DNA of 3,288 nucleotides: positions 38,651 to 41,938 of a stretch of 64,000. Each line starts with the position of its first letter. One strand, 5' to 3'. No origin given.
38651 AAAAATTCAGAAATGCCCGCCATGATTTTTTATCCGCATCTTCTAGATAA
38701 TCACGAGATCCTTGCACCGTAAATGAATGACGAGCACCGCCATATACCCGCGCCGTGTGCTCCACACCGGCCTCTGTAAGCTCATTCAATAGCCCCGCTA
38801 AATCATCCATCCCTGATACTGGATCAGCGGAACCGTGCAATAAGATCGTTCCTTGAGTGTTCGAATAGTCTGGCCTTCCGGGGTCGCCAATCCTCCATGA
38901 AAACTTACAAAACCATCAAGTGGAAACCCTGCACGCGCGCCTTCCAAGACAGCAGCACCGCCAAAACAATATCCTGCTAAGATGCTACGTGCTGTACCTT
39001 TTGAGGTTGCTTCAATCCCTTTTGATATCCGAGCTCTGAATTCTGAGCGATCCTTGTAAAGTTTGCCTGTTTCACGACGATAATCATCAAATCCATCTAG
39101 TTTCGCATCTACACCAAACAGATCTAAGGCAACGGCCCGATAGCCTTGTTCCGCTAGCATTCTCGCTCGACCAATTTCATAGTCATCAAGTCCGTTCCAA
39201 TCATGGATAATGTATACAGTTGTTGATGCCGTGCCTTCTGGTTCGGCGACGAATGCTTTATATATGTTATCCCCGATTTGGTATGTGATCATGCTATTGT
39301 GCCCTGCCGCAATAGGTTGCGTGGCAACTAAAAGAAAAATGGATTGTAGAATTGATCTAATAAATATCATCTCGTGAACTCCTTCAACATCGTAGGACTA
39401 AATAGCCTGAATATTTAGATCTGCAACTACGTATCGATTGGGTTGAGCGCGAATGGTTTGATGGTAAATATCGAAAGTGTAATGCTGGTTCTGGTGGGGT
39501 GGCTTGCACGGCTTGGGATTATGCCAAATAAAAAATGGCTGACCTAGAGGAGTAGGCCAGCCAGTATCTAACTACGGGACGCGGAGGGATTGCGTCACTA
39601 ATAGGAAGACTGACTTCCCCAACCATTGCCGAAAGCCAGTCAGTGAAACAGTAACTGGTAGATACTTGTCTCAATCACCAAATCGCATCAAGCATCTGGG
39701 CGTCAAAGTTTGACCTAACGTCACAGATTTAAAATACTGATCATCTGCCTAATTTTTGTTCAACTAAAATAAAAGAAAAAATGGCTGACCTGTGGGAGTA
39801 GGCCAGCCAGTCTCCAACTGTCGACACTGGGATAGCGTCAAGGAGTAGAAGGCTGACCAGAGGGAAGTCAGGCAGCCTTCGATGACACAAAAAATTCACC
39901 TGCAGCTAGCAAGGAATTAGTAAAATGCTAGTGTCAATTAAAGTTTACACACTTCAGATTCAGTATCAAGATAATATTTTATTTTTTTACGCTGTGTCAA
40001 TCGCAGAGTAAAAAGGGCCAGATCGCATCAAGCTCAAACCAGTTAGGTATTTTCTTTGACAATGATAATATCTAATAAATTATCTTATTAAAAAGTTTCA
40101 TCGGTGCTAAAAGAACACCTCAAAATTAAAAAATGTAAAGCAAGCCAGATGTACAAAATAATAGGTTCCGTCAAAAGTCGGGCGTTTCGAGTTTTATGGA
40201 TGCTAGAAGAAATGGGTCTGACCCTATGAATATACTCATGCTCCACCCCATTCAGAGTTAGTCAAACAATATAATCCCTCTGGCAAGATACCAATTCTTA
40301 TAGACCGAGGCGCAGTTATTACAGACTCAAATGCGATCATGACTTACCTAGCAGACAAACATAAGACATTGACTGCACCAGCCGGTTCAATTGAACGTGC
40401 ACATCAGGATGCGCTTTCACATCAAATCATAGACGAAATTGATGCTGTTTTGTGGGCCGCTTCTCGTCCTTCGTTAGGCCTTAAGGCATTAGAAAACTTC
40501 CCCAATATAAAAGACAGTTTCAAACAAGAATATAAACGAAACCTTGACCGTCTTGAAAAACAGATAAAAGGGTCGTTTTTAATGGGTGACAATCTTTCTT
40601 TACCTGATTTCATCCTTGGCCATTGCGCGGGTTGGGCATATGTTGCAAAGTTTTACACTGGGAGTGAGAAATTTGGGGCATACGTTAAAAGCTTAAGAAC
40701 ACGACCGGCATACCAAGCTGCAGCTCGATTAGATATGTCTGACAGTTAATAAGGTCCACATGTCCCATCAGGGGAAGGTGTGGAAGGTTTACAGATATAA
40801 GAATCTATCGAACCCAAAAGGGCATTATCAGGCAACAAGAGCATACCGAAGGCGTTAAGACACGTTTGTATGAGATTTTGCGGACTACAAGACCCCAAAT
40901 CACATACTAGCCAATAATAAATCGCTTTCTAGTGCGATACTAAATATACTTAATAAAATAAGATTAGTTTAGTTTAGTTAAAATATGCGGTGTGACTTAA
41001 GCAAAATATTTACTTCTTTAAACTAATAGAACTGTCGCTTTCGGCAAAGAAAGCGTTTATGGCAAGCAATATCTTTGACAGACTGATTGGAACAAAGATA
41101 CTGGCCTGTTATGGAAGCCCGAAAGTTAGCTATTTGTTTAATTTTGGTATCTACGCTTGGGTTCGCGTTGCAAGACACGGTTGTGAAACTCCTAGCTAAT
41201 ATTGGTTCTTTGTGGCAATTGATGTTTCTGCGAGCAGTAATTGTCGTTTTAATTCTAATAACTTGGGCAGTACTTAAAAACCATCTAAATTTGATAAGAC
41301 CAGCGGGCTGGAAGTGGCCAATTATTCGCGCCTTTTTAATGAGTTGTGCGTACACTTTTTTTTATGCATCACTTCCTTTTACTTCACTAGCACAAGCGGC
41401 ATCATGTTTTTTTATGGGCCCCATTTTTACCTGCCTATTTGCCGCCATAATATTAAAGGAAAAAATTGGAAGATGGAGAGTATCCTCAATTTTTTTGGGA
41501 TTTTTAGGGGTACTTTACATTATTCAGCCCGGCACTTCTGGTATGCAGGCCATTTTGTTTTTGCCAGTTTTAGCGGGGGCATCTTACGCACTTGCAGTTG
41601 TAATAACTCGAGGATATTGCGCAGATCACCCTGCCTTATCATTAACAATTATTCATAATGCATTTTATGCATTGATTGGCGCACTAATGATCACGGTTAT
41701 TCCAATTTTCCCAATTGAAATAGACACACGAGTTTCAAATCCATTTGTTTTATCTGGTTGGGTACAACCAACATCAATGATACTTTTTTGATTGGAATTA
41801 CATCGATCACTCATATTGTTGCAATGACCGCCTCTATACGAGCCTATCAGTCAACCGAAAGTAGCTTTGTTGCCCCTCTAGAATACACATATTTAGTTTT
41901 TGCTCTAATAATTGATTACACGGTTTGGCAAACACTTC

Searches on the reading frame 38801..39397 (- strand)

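Call 27: search_protein_families(library=pfam, proteins=[window:38801-39397:-], max_evalue=0.01)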
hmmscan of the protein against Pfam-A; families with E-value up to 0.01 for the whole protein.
window:38801-39397:- (199 aa): 2 families
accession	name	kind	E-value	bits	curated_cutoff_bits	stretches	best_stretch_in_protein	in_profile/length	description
PF01738.24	DLH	-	6.7e-14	52.4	21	1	47-176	2-137/217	Dienelactone hydrolase family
PF12697.13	Abhydrolase_6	-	0.0068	17.5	26.3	1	79-162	19-93/217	Alpha/beta hydrolase family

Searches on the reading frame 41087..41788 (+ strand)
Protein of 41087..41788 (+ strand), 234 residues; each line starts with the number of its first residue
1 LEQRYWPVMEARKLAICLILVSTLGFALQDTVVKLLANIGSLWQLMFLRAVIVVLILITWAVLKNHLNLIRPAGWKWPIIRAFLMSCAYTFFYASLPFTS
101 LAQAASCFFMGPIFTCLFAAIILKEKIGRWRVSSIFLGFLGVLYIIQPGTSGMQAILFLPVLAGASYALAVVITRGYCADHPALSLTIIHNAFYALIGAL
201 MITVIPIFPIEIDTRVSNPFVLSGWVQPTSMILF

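Call 27: search_protein_families(library=pfam, proteins=[window:41087-41788:+], max_evalue=0.01)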
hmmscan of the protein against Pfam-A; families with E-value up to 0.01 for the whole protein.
window:41087-41788:+ (234 aa): 1 family
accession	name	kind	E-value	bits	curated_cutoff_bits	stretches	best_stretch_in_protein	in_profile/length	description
PF00892.27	EamA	-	9.7e-17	62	28.2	1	14-146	2-134/135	EamA-like transporter family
